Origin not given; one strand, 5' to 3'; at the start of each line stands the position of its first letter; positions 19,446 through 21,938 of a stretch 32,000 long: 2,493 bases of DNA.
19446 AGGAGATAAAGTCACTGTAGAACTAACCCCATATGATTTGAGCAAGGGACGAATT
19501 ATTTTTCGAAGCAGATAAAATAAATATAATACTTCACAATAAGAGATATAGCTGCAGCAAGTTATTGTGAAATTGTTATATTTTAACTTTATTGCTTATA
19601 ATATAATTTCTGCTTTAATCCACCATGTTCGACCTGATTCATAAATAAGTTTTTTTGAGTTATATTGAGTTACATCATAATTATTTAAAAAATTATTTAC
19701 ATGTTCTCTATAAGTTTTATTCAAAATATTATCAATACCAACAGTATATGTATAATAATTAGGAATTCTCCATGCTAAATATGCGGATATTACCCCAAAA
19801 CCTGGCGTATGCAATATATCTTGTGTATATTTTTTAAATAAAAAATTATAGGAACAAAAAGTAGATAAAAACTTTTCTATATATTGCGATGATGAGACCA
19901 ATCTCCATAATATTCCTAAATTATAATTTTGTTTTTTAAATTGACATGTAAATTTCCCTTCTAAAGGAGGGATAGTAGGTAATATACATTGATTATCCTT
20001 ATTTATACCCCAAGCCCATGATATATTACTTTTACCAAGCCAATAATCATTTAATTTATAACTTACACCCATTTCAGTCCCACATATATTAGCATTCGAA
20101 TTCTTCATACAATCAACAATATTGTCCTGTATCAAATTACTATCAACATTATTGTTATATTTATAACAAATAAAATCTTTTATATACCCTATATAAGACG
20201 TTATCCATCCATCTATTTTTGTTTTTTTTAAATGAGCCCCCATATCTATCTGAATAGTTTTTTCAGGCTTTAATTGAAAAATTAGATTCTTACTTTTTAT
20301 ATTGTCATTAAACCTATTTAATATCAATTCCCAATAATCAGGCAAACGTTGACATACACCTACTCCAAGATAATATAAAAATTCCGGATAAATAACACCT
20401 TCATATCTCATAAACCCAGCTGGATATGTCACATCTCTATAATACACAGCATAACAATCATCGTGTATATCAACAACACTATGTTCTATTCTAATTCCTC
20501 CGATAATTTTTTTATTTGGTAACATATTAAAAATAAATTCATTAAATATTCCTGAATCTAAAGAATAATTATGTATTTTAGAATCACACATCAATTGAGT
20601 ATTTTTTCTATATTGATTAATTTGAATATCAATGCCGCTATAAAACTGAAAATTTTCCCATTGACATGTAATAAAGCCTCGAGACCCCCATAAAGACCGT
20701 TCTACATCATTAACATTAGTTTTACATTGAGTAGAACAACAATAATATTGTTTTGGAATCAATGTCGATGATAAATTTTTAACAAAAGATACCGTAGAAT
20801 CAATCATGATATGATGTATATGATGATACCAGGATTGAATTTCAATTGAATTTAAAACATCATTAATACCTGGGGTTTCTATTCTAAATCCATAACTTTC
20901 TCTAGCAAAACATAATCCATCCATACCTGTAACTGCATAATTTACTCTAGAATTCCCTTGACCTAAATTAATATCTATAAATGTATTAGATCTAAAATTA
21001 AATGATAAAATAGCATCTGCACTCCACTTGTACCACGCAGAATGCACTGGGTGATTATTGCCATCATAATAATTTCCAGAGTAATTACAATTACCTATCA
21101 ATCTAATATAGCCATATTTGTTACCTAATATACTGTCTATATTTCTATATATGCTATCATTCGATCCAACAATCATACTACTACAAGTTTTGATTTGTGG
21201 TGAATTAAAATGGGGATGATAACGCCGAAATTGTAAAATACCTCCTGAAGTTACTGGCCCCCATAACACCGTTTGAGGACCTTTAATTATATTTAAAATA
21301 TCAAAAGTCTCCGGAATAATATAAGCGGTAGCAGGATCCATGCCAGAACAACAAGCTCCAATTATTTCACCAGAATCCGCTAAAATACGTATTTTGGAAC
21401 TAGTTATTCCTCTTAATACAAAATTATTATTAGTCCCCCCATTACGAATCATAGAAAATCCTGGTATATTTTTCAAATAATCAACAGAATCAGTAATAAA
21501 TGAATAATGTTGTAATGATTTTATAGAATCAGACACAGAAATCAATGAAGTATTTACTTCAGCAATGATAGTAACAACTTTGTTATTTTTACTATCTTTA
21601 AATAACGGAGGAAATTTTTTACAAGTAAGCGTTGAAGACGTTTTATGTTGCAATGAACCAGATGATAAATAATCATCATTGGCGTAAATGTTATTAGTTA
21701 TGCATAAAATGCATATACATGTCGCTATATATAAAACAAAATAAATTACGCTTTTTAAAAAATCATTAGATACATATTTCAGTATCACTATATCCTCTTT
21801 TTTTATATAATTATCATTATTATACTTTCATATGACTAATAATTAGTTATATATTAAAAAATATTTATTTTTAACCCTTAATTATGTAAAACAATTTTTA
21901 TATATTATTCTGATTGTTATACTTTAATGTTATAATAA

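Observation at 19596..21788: TonB-dependent receptor carrying the OprC-type CxxxM...HxM copper-site signature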

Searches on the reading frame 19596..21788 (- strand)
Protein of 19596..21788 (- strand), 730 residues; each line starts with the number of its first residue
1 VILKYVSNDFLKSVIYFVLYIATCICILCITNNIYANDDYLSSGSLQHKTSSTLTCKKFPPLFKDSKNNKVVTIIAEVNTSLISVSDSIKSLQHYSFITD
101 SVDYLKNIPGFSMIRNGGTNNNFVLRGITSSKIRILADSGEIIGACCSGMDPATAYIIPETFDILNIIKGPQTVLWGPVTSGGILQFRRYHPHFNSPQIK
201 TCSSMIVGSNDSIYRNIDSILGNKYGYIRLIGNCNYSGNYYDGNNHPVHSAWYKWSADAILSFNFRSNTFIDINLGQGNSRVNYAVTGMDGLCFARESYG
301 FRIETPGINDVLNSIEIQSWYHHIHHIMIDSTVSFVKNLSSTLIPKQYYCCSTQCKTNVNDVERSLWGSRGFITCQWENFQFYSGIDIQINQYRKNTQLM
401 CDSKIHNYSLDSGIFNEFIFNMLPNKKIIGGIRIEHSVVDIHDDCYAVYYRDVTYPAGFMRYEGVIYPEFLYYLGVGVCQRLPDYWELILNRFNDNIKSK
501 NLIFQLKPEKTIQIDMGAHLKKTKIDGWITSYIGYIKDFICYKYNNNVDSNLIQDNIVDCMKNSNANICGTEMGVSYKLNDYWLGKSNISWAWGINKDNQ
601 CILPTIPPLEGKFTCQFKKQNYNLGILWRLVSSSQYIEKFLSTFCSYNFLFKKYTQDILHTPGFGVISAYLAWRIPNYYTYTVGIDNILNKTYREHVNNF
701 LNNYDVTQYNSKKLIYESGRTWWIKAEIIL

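Call 4: search_protein_families(library=ncbifam, proteins=[window:19596-21788:-], max_evalue=0.01)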
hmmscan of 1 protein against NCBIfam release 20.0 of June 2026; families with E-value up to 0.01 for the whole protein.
window:19596-21788:- (730 aa): 6 families
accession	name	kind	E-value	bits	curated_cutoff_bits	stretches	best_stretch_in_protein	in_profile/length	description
TIGR01778.1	TonB-copper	equivalog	7.5e-125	418.1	472.45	1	98-727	14-634/637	TonB-dependent copper receptor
TIGR01786.1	TonB-hemlactrns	subfamily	2.9e-15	55.7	323.75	1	505-728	488-717/719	TonB-dependent hemoglobin/transferrin/lactoferrin family receptor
TIGR01785.1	TonB-hemin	subfamily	4.5e-15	55.1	316.85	1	505-721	465-668/677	TonB-dependent heme/hemoglobin receptor family protein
TIGR01783.1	TonB-siderophor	subfamily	7e-11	41.5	223.5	1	562-724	494-643/649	TonB-dependent siderophore receptor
NF038289.1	Zn_piracy_ZnuD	exception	3e-07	29.5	950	1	104-186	69-150/685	zinc piracy TonB-dependent receptor ZnuD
NF007478.2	PRK10064.1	equivalog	0.0026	16.1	745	1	58-185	20-153/663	catecholate siderophore receptor CirA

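Call 5: search_protein_families(library=pfam, proteins=[window:19596-21788:-], max_evalue=0.01)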
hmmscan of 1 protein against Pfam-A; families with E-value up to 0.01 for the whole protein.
window:19596-21788:- (730 aa): 2 families
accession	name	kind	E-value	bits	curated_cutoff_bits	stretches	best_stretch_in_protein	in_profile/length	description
PF00593.30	TonB_dep_Rec_b-barrel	-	1.6e-15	58.4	27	1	238-688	7-436/436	TonB dependent receptor-like, beta-barrel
PF07715.20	Plug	-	1.3e-08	35.7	23.9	1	99-184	23-107/107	TonB-dependent Receptor Plug Domain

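Call 6: search_solved_structures(query=window:19596-21788:-, max_evalue=0.001, show_alignments=2)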
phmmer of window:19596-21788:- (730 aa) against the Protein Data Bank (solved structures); distinct sequences matched with E-value up to 0.001: 7.
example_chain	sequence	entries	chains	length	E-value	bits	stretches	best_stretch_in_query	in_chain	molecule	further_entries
6fok_A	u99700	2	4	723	3.4e-109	369.3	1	90-727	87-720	Putative copper transport outer membrane porin OprC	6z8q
6z8s_A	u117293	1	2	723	2.4e-108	366.5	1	90-727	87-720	Putative copper transport outer membrane porin OprC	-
6z8r_A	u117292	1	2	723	3.1e-108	366.1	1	90-727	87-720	Putative copper transport outer membrane porin OprC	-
6z8y_A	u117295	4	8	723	6e-108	365.2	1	90-727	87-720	Putative copper transport outer membrane porin OprC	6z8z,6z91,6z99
6z8t_A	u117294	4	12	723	7.1e-108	364.9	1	90-727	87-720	Putative copper transport outer membrane porin OprC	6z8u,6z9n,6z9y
6fom_A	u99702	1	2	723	4e-107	362.4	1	90-727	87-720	Putative copper transport outer membrane porin OprC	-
8the_A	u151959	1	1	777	5.3e-07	31.4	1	506-693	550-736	Heme/hemoglobin uptake outer membrane receptor PhuR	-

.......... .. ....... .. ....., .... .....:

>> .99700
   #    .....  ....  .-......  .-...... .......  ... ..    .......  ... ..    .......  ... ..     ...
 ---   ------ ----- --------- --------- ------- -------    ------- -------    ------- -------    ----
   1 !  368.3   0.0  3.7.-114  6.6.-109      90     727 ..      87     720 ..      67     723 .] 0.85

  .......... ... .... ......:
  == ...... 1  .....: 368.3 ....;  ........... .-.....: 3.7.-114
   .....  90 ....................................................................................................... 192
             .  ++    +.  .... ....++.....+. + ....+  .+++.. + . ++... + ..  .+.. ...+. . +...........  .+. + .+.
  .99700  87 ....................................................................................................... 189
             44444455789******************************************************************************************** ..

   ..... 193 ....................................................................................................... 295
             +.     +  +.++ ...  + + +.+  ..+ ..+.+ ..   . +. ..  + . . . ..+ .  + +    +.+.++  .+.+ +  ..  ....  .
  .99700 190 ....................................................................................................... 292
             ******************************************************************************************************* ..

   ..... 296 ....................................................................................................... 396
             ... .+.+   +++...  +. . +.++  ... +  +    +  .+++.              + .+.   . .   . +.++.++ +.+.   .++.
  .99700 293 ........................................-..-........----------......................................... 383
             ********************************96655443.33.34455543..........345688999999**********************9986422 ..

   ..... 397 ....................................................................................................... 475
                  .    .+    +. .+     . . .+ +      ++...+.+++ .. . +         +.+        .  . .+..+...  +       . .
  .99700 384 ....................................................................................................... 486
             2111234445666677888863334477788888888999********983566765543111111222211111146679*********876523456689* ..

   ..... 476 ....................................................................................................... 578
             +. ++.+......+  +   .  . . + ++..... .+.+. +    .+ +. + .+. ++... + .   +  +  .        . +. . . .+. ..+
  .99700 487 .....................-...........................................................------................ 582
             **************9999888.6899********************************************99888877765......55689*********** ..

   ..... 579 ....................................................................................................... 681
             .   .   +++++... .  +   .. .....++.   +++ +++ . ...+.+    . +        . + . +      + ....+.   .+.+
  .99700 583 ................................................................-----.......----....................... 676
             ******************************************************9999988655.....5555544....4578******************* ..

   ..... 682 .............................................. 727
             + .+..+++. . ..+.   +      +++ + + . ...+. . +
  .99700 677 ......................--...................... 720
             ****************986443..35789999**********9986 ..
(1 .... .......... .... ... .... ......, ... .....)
